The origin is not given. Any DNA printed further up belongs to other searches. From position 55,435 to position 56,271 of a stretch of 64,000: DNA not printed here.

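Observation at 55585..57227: Two-gene module: XRE-HTH + ImmA/IrrE protease + UPF0175-like tail, translationally coupled to a DUF3368 PIN nuclease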

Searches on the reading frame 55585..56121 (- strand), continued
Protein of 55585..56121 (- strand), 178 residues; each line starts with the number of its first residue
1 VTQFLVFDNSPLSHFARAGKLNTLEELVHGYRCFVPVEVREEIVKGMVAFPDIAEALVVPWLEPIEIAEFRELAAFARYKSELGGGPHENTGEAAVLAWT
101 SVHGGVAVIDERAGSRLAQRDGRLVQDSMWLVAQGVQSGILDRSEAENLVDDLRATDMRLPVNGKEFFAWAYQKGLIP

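Call 55: find_homologous_proteins(query=L006:2204-2491:+)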
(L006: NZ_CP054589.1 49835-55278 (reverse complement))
Query L006:2204-2491:+ (96 aa): 758 proteins with E <= 0.001 among 841 candidates; the best 120 are listed.
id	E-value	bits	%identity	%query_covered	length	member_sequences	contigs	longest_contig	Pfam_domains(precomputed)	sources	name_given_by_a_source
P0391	2.7e-50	186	95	100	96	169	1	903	PF03683.20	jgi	jgi:predicted HTH domain antitoxin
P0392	1.2e-49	184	93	100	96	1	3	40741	PF23434.2,PF03683.20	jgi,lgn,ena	jgi:predicted HTH domain antitoxin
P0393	1.3e-49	184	93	100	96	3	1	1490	PF23434.2,PF03683.20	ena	-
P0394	2.7e-49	183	93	100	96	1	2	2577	PF23434.2,PF03683.20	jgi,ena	-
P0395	2.9e-49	183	93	100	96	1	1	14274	PF03683.20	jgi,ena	-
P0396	4.0e-49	182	93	100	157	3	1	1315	PF03683.20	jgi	jgi:predicted HTH domain antitoxin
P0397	4.3e-49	182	92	100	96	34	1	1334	PF03683.20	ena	-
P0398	5.7e-49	182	91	100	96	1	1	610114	PF23434.2,PF03683.20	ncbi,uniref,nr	ncbi:UPF0175 family protein [Haloarcula sp. S1AR25-5A]|uniref:UPF0175 family protein n=1 Tax=Haloarc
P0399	7.2e-49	181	92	100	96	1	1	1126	PF23434.2,PF03683.20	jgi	jgi:predicted HTH domain antitoxin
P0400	7.2e-49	181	92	100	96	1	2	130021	PF03683.20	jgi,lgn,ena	-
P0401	8.1e-49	181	92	100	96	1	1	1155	PF03683.20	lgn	-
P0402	8.6e-49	181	92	100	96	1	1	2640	PF03683.20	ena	-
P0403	8.9e-49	181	93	100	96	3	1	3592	PF03683.20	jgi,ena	-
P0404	1.0e-48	181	92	100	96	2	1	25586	PF03683.20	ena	-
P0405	1.1e-48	181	92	100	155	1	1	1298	PF03683.20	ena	-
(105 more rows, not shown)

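Call 62: find_related_loci(query=A1, collection=genome_contigs, flank=8000)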
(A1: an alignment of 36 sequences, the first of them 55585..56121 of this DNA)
Query A1 (178 aa) in genome_contigs; peptide patterns used: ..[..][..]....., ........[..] (x = any residue, [..] = any of these).
66 stretches matched a pattern; 32 encode a relative of the query (tblastn E <= 1e-3); 32 distinct loci.
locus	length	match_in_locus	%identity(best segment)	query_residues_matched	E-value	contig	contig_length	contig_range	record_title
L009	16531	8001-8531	84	1-177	1e-98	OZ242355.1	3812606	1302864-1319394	MAG: Acidimicrobiales bacterium isolate 104998a1-4135-4d78-96d2-be0913496795 genome assembly, chromosome: 1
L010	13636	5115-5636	66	5-178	2e-79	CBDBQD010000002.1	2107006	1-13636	MAG: Acidimicrobiales bacterium isolate db1414f4-4500-4078-99cf-ff89edbfc6eb genome assembly, contig: contig_2, whole ge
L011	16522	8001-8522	65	5-178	6e-77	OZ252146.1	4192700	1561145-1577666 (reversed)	MAG: Candidatus Aldehydirespirator sp. isolate fd067d44-95a4-4330-b63d-26ca3bb23c52 genome assembly, chromosome: 1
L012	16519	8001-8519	64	5-177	5e-77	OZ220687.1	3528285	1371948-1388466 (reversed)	MAG: Acidimicrobiales bacterium isolate 3e3f92a6-18ad-429f-812c-c77ddcffca8d genome assembly, chromosome: 1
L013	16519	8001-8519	66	5-177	1e-76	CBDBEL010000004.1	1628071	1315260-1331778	MAG: Candidatus Aldehydirespirator sp. isolate 42010ebb-ea2b-4a2b-9d13-79554d05c50f genome assembly, contig: contig_4, w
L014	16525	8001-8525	62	4-178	9e-74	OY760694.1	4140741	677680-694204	MAG: Acidimicrobiia bacterium isolate 9e233251-ef21-4ac4-b557-2094fc44eb4a genome assembly, chromosome: 1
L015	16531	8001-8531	61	1-177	3e-71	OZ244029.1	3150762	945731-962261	MAG: Acidimicrobiales bacterium isolate 3c0e4d9b-b625-46d2-b0a6-8909d0d11ce2 genome assembly, chromosome: 1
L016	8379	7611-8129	62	5-177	6e-70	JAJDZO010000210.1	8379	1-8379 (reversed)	MAG: Acidimicrobiia bacterium isolate jk18x40bins.8 k141_1093950, whole genome shotgun sequence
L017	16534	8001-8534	85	1-178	1e-101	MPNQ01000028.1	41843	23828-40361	MAG: marine group bacterium Sva0996 bin134 NODE_1514_length_41843_cov_18.8028_ID_3027, whole genome shotgun sequence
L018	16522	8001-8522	60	5-178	2e-68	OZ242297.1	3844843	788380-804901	MAG: Acidimicrobiales bacterium isolate 386d1096-d7b5-410a-b4ac-dc0bb20c483d genome assembly, chromosome: 1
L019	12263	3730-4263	57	1-178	1e-64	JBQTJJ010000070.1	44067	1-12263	MAG: Actinomycetota bacterium isolate SAR125 c_000000384813, whole genome shotgun sequence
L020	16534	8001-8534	54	1-178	3e-64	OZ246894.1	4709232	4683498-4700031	MAG: Acidimicrobiales bacterium isolate 168846d3-da31-4246-9ed1-ce7448191819 genome assembly, chromosome: 1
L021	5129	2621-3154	54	1-178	6e-63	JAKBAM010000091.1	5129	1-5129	MAG: Actinomycetes bacterium isolate ZJ2.bin36 NODE_21029_length_5129_cov_9.177929, whole genome shotgun sequence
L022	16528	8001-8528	53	3-178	9e-62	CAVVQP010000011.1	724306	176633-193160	MAG: uncultured Actinomycetota bacterium isolate MFD02671.bin.2.58 genome assembly, contig: contig_7186, whole genome sh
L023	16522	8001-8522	52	5-178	3e-60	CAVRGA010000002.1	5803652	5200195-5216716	MAG: uncultured Actinomycetota bacterium isolate MFD04967.bin.2.8 genome assembly, contig: contig_1217, whole genome sho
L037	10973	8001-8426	34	6-160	1e-9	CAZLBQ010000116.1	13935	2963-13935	MAG TPA_asm: uncultured Anaerolineales bacterium isolate binchicken_co60_4 genome assembly, contig: NODE_6362_length_139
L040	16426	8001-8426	28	6-160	3e-5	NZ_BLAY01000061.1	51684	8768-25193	Microseira wollei NIES-4236 sequence061, whole genome shotgun sequence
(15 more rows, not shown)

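Call 72: find_related_loci(query=A1, collection=viral_contigs, flank=6000)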
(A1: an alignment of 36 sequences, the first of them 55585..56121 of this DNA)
Query A1 (178 aa) in viral_contigs; peptide patterns used: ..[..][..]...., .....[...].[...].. (x = any residue, [..] = any of these).
46 stretches matched a pattern, but none encodes a relative of the query by tblastn (E <= 1e-3).

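Call 73: find_encoding_contigs(protein=P0054, flank=7000, max_places=1)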
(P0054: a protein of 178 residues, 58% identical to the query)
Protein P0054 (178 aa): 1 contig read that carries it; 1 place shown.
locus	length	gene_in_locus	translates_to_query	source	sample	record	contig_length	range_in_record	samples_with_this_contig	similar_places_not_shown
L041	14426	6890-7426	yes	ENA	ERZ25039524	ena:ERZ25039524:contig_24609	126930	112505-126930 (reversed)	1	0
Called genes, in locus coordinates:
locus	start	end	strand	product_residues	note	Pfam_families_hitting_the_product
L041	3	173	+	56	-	?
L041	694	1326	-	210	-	-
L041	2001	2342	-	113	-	PF03704:BTAD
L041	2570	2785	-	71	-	-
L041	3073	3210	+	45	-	-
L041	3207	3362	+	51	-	-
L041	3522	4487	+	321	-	PF24681:Kelch_KLHDC2_KLHL20_DRC7 (weak), PF24996:NANM (faint), PF13415:Beta-prop_FBX42 (faint), PF01344:Kelch_1 (weak), PF07646:Kelch_2 (weak), PF13964:Beta-prop_Calicin, PF25210:Kelch_FKB95, PF01344:Kelch_1 (weak), +1 more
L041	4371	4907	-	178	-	PF12120:Arr-ms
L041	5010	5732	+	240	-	PF03458:Gly_transporter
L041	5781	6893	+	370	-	PF12844:HTH_19 (weak), PF13560:HTH_31, PF01381:HTH_3, PF06114:Peptidase_M78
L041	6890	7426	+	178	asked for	PF11848:DUF3368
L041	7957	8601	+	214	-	PF01872:RibD_C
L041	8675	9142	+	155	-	PF01872:RibD_C (weak)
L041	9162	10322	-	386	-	PF13784:Fic_N, PF02661:Fic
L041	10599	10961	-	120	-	PF09966:DUF2200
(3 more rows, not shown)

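Call 74: find_encoding_contigs(protein=P0067, flank=7000, max_places=1)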
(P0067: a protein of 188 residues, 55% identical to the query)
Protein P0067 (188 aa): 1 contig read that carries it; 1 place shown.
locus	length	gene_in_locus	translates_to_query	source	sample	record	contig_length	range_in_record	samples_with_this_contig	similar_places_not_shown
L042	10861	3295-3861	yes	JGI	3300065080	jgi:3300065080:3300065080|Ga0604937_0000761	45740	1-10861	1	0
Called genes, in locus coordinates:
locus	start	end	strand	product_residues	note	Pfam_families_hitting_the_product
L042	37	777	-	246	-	-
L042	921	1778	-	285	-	-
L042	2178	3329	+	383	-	PF01381:HTH_3, PF12844:HTH_19, PF13560:HTH_31, PF06114:Peptidase_M78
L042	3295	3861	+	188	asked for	PF11848:DUF3368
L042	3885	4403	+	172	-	-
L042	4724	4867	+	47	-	-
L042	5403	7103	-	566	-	PF00239:Resolvase (weak), PF07508:Recombinase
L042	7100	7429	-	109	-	-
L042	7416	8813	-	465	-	PF20199:RepSA, PF23343:REP_ORF2-G2P (faint)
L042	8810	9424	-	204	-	PF01580:FtsK_SpoIIIE (faint)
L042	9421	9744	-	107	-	-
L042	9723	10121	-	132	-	-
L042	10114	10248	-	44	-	-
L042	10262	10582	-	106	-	-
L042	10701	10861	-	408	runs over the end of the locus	PF13560:HTH_31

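Call 75: find_encoding_contigs(protein=P0021, flank=7000, max_places=1)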
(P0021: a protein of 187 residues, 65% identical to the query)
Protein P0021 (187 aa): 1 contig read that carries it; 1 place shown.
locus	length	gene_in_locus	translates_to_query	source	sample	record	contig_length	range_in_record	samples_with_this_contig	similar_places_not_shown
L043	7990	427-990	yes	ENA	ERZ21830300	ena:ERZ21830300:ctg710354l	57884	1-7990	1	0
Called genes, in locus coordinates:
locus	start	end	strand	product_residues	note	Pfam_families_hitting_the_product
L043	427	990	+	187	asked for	PF11848:DUF3368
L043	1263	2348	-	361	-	PF00079:Serpin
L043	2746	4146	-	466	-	-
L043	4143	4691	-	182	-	-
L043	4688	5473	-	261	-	-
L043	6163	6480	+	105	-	-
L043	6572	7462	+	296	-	-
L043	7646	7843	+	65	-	-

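Call 82: search_protein_families(library=phrogs, proteins=[window:55585-56121:-], max_evalue=0.01)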
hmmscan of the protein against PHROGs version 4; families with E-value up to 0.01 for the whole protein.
window:55585-56121:- (178 aa): 0 families
